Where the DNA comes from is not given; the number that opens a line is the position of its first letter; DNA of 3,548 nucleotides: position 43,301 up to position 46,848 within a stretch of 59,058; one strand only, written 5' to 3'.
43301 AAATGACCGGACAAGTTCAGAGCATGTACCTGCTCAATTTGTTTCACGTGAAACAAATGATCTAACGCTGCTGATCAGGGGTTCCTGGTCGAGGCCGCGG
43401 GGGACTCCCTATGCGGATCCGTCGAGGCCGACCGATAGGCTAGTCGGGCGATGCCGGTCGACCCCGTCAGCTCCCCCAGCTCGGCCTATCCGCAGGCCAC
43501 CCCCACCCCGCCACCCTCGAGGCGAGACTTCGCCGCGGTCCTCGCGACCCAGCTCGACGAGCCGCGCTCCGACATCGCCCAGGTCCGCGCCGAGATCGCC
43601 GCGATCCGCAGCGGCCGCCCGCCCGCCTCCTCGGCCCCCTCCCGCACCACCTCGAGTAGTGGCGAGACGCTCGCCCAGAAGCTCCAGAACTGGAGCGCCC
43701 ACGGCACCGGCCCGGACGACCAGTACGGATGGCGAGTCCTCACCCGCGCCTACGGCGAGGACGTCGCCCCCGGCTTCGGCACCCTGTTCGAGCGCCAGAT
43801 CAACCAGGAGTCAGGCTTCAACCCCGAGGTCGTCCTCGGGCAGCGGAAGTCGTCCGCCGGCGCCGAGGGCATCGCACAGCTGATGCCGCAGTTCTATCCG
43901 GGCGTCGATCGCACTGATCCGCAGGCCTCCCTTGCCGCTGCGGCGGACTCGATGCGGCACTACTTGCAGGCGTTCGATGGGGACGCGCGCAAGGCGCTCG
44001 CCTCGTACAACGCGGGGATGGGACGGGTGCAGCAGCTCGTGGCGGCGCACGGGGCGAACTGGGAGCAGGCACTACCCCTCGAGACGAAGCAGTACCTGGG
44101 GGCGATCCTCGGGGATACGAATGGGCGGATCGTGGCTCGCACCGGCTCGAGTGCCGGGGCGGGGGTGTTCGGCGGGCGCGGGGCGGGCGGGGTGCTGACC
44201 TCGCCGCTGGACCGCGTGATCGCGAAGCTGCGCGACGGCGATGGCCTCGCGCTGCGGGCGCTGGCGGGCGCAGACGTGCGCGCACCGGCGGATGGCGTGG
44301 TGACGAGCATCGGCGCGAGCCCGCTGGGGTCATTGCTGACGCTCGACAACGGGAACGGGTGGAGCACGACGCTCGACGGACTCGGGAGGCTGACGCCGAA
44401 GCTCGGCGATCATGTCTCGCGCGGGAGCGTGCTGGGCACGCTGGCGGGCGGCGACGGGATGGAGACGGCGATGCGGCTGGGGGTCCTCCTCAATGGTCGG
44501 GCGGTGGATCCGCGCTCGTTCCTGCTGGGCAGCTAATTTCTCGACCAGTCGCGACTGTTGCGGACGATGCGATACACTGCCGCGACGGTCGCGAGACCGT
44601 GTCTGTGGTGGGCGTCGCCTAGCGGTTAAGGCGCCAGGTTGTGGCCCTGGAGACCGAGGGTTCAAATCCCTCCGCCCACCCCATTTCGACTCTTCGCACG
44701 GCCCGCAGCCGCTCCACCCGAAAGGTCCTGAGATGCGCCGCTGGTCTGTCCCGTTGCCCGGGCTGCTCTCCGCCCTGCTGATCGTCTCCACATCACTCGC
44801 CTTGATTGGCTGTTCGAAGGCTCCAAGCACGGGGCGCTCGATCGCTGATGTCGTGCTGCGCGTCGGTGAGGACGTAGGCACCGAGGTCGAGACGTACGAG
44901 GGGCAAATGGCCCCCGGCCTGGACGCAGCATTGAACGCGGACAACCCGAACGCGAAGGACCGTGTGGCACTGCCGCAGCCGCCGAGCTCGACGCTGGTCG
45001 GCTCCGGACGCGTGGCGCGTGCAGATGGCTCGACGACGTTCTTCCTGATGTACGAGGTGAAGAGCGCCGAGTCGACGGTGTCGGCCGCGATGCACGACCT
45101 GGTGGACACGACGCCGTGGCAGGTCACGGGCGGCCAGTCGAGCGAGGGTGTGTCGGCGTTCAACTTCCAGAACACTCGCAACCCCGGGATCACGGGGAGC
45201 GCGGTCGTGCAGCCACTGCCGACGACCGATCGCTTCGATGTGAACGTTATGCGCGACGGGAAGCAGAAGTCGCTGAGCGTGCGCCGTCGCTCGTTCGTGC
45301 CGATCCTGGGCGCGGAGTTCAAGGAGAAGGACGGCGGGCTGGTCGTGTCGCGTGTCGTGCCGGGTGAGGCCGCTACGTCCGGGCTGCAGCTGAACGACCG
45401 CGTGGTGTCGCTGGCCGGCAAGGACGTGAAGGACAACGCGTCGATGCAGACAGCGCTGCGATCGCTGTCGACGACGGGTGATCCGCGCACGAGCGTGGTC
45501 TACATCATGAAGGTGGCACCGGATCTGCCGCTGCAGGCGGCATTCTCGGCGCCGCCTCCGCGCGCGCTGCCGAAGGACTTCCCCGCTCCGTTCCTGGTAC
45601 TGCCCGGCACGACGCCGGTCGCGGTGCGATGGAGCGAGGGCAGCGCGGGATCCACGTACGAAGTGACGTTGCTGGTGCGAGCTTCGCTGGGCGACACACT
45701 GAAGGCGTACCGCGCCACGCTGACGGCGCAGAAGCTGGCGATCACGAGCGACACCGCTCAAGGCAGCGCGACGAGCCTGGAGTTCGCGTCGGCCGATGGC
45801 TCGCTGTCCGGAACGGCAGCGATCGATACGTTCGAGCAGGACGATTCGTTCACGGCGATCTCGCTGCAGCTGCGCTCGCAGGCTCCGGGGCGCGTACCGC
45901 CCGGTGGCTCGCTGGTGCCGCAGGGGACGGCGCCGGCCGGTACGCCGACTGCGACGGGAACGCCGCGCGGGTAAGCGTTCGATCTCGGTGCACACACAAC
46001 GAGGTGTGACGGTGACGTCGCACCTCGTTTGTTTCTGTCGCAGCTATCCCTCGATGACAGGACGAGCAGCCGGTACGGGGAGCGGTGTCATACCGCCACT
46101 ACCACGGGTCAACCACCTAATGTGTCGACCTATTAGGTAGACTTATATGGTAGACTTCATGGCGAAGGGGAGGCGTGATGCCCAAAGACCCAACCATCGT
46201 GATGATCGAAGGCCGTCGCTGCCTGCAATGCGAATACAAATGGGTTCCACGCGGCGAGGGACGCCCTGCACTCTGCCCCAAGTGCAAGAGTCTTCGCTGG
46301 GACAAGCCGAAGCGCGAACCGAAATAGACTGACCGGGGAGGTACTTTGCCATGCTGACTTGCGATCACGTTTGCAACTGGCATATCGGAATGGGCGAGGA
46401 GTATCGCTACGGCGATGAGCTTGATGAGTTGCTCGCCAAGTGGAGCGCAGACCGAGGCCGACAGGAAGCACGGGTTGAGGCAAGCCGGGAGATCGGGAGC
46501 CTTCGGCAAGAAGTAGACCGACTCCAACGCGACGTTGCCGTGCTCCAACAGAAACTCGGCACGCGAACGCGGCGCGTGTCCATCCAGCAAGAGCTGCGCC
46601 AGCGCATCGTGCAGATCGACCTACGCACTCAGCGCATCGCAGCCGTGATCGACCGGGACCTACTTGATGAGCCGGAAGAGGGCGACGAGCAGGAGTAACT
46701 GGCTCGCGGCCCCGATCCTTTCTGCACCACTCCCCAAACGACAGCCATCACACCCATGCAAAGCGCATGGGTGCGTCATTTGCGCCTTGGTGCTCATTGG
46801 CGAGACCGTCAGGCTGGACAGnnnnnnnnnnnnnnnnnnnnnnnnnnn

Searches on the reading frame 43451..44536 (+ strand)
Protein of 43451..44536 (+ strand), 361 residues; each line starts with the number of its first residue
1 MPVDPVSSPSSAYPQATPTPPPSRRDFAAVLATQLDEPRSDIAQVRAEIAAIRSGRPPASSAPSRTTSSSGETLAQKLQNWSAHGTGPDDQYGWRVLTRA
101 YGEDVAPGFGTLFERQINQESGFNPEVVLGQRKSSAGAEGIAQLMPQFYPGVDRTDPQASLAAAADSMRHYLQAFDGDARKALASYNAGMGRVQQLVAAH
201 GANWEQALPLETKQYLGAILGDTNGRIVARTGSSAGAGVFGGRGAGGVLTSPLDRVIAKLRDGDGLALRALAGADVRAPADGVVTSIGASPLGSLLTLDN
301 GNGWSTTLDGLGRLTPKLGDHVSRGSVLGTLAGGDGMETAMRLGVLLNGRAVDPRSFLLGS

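Call 3: search_protein_families(library=pfam, proteins=[window:43451-44536:+], max_evalue=0.1)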
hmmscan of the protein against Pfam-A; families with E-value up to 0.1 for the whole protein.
window:43451-44536:+ (361 aa): 2 families
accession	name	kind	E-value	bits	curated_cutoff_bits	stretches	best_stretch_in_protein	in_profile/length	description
PF01464.25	SLT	-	6.8e-13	48.7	21.3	1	117-201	21-109/117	Transglycosylase SLT domain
PF01551.29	Peptidase_M23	-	1.1e-10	42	28.7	1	264-354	4-96/96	Peptidase family M23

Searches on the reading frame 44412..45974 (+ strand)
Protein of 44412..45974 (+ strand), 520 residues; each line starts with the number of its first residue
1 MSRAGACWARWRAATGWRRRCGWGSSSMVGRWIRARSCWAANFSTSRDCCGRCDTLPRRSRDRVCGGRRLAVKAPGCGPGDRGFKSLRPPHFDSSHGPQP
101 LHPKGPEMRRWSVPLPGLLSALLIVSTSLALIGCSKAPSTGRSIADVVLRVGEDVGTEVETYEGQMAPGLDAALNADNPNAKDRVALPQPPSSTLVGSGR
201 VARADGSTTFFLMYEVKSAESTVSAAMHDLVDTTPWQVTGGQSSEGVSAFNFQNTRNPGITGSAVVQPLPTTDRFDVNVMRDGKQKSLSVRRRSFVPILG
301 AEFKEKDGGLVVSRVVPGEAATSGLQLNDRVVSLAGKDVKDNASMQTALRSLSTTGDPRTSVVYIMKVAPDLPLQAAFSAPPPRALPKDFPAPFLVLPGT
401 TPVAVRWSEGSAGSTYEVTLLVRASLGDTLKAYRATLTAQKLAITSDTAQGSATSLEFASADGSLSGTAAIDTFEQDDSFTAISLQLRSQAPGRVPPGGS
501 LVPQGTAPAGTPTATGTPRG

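Call 3: search_protein_families(library=pfam, proteins=[window:44412-45974:+], max_evalue=0.1)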
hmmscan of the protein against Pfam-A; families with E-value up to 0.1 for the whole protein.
window:44412-45974:+ (520 aa): 3 families
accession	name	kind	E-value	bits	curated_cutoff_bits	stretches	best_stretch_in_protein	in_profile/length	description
PF13180.12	PDZ_2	-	5.8e-08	33.3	27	1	297-353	1-58/80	PDZ domain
PF00595.29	PDZ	-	0.00011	23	23.2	1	300-347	13-65/81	PDZ domain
PF17820.7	PDZ_6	-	0.0065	16.6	27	1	311-363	1-51/54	PDZ domain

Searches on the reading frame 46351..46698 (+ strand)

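Call 3: search_protein_families(library=pfam, proteins=[window:46351-46698:+], max_evalue=0.1)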
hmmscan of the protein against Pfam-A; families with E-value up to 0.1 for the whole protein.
window:46351-46698:+ (115 aa): 4 families
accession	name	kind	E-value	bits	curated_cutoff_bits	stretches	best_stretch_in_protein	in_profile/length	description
PF07798.16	CCDC90-like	-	0.015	15.6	33.5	1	37-82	63-108/175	Coiled-coil domain-containing protein 90-like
PF06657.18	Cep57_MT_bd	-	0.035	15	31.3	1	46-100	22-75/77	Centrosome microtubule-binding domain of Cep57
PF07407.17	Seadorna_VP6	-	0.05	13.1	27.2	1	46-101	9-64/399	Seadornavirus VP6 protein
PF00669.25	Flagellin_N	-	0.099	13.1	26.6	0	22-68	86-132/139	Bacterial flagellin N-terminal helical region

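Call 56: search_protein_families(library=ncbifam, proteins=[window:46390-46698:+], max_evalue=0.1)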
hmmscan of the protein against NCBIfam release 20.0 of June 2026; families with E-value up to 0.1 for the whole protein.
window:46390-46698:+ (102 aa): 0 families
